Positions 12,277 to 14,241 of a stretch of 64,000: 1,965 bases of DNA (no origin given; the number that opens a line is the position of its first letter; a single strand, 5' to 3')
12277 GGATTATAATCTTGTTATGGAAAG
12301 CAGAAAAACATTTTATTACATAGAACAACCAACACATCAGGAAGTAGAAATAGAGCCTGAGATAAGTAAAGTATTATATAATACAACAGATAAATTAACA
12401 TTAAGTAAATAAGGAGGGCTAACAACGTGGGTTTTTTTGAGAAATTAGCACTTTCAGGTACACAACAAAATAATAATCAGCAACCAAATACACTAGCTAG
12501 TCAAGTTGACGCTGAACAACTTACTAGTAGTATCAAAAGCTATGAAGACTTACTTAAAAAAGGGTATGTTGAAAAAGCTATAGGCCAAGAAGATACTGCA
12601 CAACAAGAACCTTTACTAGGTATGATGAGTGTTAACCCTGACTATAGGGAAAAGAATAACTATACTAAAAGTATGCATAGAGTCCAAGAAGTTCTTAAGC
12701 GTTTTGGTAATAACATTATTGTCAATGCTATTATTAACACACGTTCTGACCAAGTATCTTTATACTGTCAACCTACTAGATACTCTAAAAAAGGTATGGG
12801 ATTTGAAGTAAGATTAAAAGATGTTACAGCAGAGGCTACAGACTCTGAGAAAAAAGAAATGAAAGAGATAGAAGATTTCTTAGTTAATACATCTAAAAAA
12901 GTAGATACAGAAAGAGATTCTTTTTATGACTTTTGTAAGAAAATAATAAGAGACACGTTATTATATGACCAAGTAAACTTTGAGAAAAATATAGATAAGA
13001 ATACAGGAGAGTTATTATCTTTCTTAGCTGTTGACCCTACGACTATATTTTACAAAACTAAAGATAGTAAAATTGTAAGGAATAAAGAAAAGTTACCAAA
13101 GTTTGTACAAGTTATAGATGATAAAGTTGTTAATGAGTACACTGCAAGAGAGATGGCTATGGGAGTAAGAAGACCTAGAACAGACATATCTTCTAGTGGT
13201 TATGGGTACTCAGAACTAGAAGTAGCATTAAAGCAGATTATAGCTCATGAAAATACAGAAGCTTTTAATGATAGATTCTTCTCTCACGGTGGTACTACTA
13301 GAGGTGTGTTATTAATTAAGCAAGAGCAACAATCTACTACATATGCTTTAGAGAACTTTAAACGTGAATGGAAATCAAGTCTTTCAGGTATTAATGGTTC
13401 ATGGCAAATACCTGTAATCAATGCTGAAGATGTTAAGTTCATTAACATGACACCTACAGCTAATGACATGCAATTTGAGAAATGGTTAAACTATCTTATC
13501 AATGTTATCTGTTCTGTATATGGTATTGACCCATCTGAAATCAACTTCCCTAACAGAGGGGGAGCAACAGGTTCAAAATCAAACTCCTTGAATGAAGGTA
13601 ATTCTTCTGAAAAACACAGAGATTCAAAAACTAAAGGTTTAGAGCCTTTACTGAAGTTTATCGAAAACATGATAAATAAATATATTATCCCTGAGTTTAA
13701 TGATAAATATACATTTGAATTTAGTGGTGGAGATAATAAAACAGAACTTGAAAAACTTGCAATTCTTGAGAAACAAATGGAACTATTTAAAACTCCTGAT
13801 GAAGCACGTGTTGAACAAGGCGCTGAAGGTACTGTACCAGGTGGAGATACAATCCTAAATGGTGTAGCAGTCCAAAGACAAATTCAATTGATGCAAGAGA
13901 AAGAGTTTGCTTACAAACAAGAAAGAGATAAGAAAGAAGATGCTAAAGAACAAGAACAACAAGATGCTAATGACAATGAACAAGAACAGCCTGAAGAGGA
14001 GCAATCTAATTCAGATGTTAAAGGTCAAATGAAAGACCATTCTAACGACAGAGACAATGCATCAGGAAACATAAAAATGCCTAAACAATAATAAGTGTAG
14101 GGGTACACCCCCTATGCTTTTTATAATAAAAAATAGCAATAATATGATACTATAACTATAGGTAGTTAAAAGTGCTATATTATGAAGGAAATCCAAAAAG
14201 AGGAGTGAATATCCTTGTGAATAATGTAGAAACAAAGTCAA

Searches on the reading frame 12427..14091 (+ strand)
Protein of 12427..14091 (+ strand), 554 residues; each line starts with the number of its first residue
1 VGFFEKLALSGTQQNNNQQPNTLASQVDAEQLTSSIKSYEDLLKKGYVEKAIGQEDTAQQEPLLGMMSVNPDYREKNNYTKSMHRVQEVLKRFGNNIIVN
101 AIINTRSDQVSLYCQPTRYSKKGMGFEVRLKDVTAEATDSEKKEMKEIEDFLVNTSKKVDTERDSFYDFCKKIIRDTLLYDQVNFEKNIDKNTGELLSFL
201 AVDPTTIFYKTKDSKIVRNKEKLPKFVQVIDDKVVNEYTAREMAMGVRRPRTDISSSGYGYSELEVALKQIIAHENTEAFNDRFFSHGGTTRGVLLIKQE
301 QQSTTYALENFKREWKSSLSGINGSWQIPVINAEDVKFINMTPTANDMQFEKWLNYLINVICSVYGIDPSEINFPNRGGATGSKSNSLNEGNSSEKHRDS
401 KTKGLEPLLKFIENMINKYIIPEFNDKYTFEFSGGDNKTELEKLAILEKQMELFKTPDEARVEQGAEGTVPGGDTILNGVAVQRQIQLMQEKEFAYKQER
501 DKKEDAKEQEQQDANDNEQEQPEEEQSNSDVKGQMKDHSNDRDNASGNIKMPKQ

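Call 50: search_protein_families(library=pfam, proteins=[window:12427-14091:+], max_evalue=0.0001)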
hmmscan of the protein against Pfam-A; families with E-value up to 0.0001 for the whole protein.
window:12427-14091:+ (554 aa): 1 family
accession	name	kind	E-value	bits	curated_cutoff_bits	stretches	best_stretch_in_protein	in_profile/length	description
PF04860.17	Phage_portal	-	2.5e-22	79.9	39.1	1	163-461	48-317/321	Phage portal protein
